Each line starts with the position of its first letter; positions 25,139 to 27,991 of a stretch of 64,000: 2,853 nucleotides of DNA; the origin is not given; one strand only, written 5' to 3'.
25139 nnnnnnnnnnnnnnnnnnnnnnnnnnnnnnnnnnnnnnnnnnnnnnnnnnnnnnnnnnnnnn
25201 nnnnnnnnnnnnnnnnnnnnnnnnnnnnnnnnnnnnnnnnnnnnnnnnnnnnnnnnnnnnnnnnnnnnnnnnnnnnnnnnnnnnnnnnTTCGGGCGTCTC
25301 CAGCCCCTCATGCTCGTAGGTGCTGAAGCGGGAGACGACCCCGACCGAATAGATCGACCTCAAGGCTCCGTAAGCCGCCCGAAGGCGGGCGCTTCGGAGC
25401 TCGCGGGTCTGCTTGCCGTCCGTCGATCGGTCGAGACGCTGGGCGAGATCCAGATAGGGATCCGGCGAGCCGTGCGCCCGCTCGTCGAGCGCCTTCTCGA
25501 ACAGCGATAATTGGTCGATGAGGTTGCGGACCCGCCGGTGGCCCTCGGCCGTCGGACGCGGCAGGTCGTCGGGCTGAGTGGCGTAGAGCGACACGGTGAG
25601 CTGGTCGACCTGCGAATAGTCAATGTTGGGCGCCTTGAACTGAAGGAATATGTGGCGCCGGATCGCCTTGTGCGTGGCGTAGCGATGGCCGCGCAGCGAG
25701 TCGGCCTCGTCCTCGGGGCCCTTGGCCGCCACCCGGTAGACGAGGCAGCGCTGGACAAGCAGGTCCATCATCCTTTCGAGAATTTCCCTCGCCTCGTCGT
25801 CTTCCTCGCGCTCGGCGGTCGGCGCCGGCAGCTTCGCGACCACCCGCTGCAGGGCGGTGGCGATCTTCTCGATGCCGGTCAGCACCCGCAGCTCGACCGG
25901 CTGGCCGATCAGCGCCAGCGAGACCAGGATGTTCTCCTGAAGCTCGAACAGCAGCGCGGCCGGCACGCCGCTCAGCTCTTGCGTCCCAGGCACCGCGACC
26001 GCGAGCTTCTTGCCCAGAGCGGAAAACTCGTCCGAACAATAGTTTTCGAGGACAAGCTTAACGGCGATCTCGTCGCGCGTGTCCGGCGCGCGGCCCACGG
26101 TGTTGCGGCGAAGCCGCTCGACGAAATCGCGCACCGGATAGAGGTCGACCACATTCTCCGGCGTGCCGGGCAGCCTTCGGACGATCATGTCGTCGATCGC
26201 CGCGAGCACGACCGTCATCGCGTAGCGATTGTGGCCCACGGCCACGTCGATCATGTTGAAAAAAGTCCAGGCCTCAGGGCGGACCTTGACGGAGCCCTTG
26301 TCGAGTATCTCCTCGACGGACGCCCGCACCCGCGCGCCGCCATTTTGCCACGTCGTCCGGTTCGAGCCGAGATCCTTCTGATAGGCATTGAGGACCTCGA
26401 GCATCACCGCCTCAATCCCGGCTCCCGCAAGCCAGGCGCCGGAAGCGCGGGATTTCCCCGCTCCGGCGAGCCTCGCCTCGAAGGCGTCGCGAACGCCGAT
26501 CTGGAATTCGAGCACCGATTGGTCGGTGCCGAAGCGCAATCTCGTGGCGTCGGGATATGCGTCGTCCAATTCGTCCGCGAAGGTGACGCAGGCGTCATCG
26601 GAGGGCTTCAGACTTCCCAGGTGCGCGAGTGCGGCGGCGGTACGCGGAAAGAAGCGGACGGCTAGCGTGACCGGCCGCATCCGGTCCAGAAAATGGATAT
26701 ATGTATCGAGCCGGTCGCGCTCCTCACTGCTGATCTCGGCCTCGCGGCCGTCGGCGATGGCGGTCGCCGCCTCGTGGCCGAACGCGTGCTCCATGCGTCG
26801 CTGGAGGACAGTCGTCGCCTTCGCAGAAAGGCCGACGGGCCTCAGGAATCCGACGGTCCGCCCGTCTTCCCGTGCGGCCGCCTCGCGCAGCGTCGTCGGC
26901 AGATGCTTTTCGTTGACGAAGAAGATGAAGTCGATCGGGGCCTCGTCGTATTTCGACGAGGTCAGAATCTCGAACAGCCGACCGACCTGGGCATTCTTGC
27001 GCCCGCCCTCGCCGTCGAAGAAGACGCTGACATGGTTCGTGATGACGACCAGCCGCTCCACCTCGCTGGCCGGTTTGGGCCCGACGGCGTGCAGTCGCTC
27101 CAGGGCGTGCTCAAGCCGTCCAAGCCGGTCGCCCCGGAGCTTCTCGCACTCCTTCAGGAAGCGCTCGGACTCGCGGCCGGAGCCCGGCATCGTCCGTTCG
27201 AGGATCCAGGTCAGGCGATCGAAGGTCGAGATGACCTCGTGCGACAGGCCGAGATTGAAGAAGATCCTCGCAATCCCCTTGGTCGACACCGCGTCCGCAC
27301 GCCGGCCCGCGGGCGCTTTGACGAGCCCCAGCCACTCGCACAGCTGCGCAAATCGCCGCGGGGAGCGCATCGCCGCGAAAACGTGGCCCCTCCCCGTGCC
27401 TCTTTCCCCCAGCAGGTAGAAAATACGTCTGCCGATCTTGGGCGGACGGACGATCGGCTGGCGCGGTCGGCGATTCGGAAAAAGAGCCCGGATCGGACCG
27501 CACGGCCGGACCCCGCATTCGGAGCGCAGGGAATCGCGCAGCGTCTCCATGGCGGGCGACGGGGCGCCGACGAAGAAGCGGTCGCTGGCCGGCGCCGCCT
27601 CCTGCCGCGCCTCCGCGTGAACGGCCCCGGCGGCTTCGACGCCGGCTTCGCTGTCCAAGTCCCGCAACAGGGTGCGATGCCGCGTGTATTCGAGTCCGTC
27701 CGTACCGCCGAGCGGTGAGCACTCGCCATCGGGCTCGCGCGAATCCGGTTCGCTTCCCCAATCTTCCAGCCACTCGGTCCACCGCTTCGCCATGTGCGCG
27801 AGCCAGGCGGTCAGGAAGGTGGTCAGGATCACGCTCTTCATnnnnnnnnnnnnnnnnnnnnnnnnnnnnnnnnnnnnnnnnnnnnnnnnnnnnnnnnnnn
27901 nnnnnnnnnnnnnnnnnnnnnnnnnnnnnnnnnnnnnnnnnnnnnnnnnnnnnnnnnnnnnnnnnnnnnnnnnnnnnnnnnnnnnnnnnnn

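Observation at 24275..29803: SIR2 giant has a split SIR2 fold and a Walker A motif lacking the lysine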

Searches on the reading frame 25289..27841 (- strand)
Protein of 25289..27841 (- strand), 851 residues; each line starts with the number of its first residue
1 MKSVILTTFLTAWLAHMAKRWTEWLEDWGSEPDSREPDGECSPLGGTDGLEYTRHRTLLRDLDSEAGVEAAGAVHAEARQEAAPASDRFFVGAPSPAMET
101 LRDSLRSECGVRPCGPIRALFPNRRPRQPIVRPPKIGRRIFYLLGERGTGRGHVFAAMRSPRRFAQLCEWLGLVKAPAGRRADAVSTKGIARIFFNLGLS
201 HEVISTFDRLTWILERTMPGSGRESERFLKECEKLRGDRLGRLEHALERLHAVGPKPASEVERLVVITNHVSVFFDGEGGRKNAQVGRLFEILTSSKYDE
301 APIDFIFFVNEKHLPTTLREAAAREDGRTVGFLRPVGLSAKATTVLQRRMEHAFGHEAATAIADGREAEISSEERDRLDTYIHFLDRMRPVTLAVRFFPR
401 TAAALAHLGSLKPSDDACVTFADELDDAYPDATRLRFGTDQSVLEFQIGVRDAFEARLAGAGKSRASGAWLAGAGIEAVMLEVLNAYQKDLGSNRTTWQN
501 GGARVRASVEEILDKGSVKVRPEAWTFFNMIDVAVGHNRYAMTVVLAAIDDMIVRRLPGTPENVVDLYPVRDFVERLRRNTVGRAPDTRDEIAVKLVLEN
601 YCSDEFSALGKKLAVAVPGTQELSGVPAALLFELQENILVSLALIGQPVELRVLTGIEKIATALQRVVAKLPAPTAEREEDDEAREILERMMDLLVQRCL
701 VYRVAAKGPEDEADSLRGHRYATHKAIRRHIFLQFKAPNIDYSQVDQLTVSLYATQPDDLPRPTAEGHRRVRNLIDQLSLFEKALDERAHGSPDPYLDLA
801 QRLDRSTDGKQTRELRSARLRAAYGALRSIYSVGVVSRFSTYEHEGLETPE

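Call 27: search_solved_structures(query=A4, max_evalue=10, show_alignments=2)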
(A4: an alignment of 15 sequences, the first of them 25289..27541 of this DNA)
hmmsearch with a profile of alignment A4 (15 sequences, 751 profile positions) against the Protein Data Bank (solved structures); distinct sequences matched with E-value up to 10: 1.
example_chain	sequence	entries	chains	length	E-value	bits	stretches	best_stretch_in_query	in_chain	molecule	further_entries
9lni_A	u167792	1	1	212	0.81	11.2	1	303-424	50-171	ZZ1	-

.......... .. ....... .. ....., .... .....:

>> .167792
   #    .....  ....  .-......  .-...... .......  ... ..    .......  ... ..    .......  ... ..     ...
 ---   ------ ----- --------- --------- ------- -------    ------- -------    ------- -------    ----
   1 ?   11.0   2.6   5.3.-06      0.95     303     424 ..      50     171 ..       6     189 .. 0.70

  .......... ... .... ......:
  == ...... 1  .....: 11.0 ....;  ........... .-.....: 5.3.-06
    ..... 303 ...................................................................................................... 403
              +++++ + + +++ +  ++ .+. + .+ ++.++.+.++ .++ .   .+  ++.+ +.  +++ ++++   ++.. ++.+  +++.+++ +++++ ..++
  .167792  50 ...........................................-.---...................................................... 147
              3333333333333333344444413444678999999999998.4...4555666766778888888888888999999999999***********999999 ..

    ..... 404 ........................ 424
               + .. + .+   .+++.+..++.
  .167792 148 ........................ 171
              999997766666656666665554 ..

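Call 39: find_homologous_proteins(query=A4, max_evalue=0.001)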
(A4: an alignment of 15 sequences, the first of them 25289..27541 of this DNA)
Query A4 (15 sequences) (751 aa, profile of the alignment): 1 proteins with E <= 0.001 among 8000 candidates.
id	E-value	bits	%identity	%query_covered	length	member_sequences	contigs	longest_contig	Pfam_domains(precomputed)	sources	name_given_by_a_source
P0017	4.5e-97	344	46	51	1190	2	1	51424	PF13289.13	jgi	jgi:hypothetical protein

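Call 44: search_protein_representatives(alignment_id=A4)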
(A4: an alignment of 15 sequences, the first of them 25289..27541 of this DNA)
Query: 15 sequences, 751 profile positions. Proteins with E-value up to 0.001 (for the whole library): 528; up to 1e-10: 412; up to 1e-30: 264. The best 150 are listed.
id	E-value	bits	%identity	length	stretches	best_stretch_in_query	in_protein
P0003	1.9e-274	929.2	-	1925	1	1-751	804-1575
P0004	8.9e-268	907.2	-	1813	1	1-751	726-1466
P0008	6.3e-258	874.6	-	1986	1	1-751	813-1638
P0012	4.5e-251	851.9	-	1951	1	1-751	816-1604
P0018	2.4e-247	839.6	-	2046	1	1-750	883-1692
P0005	2.3e-246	836.4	-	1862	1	1-751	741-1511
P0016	6.3e-238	808.5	-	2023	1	1-751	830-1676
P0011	1.0e-212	725.1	-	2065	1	9-750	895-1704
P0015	1.3e-211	721.4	-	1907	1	3-750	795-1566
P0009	4.0e-199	680.2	-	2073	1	1-751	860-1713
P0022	7.3e-180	616.5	-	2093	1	9-744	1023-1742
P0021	1.6e-176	605.4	-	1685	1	1-750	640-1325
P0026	5.2e-172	590.5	-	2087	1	3-749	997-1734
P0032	3.8e-153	528.1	-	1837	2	1-464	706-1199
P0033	5.4e-142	491.3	-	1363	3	474-750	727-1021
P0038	1.2e-135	470.3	-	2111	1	12-740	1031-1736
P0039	3.9e-135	468.6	-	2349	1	9-745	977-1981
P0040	2.0e-134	466.3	-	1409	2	419-744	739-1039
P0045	2.6e-129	449.4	-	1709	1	9-746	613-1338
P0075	1.3e-115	404.0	-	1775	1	9-744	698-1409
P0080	5.2e-114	398.7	-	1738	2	389-746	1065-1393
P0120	3.3e-103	363.0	-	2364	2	68-746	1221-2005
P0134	3.5e-96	339.8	-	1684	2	427-743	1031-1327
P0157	2.9e-82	293.8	-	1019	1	126-743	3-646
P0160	3.9e-79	283.4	-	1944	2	432-741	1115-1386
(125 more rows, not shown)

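Call 51: search_protein_families(library=pfam, proteins=[P0039, P0045, P0120], max_evalue=0.01)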
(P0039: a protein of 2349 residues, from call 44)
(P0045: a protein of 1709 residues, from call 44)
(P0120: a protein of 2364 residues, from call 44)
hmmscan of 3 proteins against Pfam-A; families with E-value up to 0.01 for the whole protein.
P0039 (2349 aa): 4 families
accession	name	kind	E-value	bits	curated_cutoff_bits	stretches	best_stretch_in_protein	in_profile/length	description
PF13289.12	SIR2_2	-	4.5e-18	66.1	24.5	1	430-601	2-131/141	SIR2-like domain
PF17874.7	TPR_MalT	-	1.2e-08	35.1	45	0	2233-2325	62-156/336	MalT-like TPR region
PF13424.12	TPR_12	-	2e-05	25.1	30.1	0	2250-2318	2-72/77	Tetratricopeptide repeat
PF04708.17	Pox_F16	-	0.00019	21.4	30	1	158-223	136-200/215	Poxvirus F16 protein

P0045 (1709 aa): 8 families
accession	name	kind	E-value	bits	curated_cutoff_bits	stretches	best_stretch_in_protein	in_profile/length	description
PF13289.12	SIR2_2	-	2.5e-17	63.7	24.5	1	135-312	2-138/141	SIR2-like domain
PF17874.7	TPR_MalT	-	1e-14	55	45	1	1475-1564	31-120/336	MalT-like TPR region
PF13424.12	TPR_12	-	5.5e-09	36.5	30.1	0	1483-1512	44-73/77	Tetratricopeptide repeat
PF07719.23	TPR_2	-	2.5e-07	30.7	27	0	1489-1511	6-28/34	Tetratricopeptide repeat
PF13432.12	TPR_16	-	8.3e-05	23.4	32.7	0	1498-1554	11-61/65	Tetratricopeptide repeat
PF00515.34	TPR_1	-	0.00011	22.2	27.8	0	1489-1511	6-28/34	Tetratricopeptide repeat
PF13374.12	TPR_10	-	0.0047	17.4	27.5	0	1490-1512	8-30/42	Tetratricopeptide repeat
PF13181.12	TPR_8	-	0.0083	16.7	25.7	0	1490-1512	7-29/34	Tetratricopeptide repeat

P0120 (2364 aa): 4 families
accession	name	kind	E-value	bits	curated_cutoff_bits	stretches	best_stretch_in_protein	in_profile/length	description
PF13289.12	SIR2_2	-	6.8e-14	52.6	24.5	1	564-740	2-134/141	SIR2-like domain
PF17874.7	TPR_MalT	-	4.5e-08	33.2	45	1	2109-2224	43-158/336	MalT-like TPR region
PF13424.12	TPR_12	-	7.2e-08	32.9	30.1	1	2150-2219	6-76/77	Tetratricopeptide repeat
PF07719.23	TPR_2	-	0.00011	22.5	27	0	2149-2173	3-27/34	Tetratricopeptide repeat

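Call 58: predict_structure(alignment_id=A5)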
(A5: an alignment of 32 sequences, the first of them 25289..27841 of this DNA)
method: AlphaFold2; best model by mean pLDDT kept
length: 851 residues; sequences in the alignment: 32
mean_pLDDT: 83.9   pTM: 0.89
mean pLDDT of the five models: 83.9, 82.4, 82.3, 80.7, 78.5
residues with pLDDT >= 90: 366; 70-90: 348; 50-70: 119; < 50: 18
segments of 3 or more residues with pLDDT < 50: 71-77, 711-713, 750-755
pLDDT, mean of each block of 10 residues (from residue 1): 83 88 78 76 74 90 71 50 84 83 84 65 75 92 91 91 90 78 80 89 86 83 84 91 94 73 89 90 88 93 95 92 77 86 91 91 76 89 92 95 96 90 84 90 92 81 58 84 91 61 88 86 93 94 97 90 93 97 91 94 83 80 87 95 91 95 95 75 90 94 77 62 90 74 58 49 77 90 83 92 82 88 84 61 64 56
secondary structure, 60 per line:
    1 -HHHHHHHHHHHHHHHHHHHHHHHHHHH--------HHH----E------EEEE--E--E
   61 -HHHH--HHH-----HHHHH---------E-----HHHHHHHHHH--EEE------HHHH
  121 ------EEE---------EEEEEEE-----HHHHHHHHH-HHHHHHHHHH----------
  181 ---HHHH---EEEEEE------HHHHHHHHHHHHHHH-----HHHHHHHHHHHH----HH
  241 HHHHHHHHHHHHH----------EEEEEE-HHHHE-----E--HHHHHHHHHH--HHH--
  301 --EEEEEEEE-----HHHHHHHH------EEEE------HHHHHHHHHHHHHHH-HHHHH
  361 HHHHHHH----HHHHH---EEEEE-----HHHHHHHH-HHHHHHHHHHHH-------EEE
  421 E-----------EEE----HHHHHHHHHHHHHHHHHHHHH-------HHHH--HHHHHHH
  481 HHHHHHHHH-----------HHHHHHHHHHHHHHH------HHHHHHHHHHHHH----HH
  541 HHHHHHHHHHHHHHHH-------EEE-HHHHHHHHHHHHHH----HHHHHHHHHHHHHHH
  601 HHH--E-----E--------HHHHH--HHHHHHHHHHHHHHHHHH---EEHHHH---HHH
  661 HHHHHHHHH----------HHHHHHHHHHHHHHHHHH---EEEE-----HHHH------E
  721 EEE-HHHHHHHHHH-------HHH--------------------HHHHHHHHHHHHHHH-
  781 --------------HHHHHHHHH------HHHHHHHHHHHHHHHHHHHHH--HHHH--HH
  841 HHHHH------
elements in order (helices of 4 or more, strands of 3 or more residues): H2-28 E51-54 H62-65 H76-80 H96-105 E108-110 H117-120 E127-129 E139-145 H151-159 H161-170 H184-187 E191-196 H203-217 H223-234 H239-253 E264-269 H271-274 H284-293 E303-310 H316-323 E330-333 H340-354 H356-367 H372-376 E380-384 H390-397 H399-410 E418-421 E433-435 H440-460 H468-471 H474-489 H501-515 H522-534 H539-556 E564-566 H568-581 H586-603 H621-625 H628-645 H651-654 H658-669 H680-697 E701-704 H710-713 E720-723 H725-734 H765-779 H795-803 H810-830 H833-836 H839-845

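Call 60: fold_search(model_id=the predicted structure, library=pdb)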
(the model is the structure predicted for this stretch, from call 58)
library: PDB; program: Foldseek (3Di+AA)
matches with E <= 10: 581; with E <= 0.001: 0
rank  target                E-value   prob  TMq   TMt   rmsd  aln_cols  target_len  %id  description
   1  1w5t_A                7.8e-03  0.89  0.15  0.28  15.5       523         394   11  Structure of the Aeropyrum Pernix ORC2 protein (ADPNP-ADP complexes) (released 2004-10-05)
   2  7pxc_E                8.9e-03  0.93  0.15  0.24  16.1       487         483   14  Substrate-engaged mycobacterial Proteasome-associated ATPase in complex with open-gate 20S CP - composite map (state A (released 2022-01-19)
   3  7jgr_A                1.0e-02  0.87  0.14  0.26  18.6       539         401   12  Structure of Drosophila ORC bound to DNA (84 bp) and Cdc6 (released 2020-09-09)
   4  8xku_A                1.0e-02  0.63  0.11  0.13  23.2       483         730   10  Cryo-EM structure of the Ycf2-FtsHi motor complex from Arabidopsis in ATP-bound state (released 2024-09-11)
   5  4i34_F                1.2e-02  0.87  0.12  0.26  13.9       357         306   12  Crystal Structure of W-W-W ClpX Hexamer (released 2013-05-15)
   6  7px9_E                1.4e-02  0.84  0.15  0.23  15.8       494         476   14  Substrate-engaged mycobacterial Proteasome-associated ATPase - focused 3D refinement (state A) (released 2022-01-19)
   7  4i4l_C                1.8e-02  0.82  0.12  0.26  12.6       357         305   11  Crystal Structure of Nucleotide-Bound W-W-W ClpX Hexamer (released 2013-05-15)
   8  6oo2_C                2.1e-02  0.84  0.13  0.29  14.3       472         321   10  Vps4 with Cyclic Peptide Bound in the Central Pore (released 2019-08-21)
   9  9a2p_MODEL_1_A        2.5e-02  0.44  0.14  0.17  29.8       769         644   10  Model of E. coli FtsH by in-cell photo-crosslinking MS and deep learning (released 2023-02-24)
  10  7rlf_A                2.9e-02  0.84  0.13  0.15  13.3       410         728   11  Cryo-EM structure of human p97-E470D mutant bound to ATPgS. (released 2021-09-22)
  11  6nyy_F                3.2e-02  0.44  0.12  0.20  21.7       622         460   10  human m-AAA protease AFG3L2, substrate-bound (released 2019-05-22)
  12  4i5o_D                3.5e-02  0.75  0.12  0.27  14.6       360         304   12  Crystal Structure of W-W-R ClpX Hexamer (released 2013-05-15)
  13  3hte_A                3.5e-02  0.69  0.12  0.25  14.1       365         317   13  Crystal structure of nucleotide-free hexameric ClpX (released 2009-11-24)
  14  9ria_C                3.5e-02  0.60  0.14  0.14  21.5       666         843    8  Cryo-EM structure of tomato NRC3-AVRcap1b complex (released 2025-07-23)
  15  8xks_D                3.7e-02  0.18  0.12  0.11  35.9       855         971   12  The cryo-EM structure of Orf2971-FtsHi motor complex (released 2024-12-04)
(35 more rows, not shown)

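Call 81: search_protein_families(library=pfam, alignment_id=A4, max_evalue=10)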
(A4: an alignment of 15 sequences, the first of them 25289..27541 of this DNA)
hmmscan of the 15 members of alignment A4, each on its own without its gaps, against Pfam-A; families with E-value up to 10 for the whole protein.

A. member 1, window:25289-27541:- (751 aa): 0 families

B. families by the number of members that match (of 15 scanned): 3 families
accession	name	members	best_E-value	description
PF04043.20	PMEI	1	0.061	Plant invertase/pectin methylesterase inhibitor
PF14011.11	ESX-1_EspG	1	0.11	EspG family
PF09277.16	Erythro-docking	1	0.13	Erythronolide synthase, docking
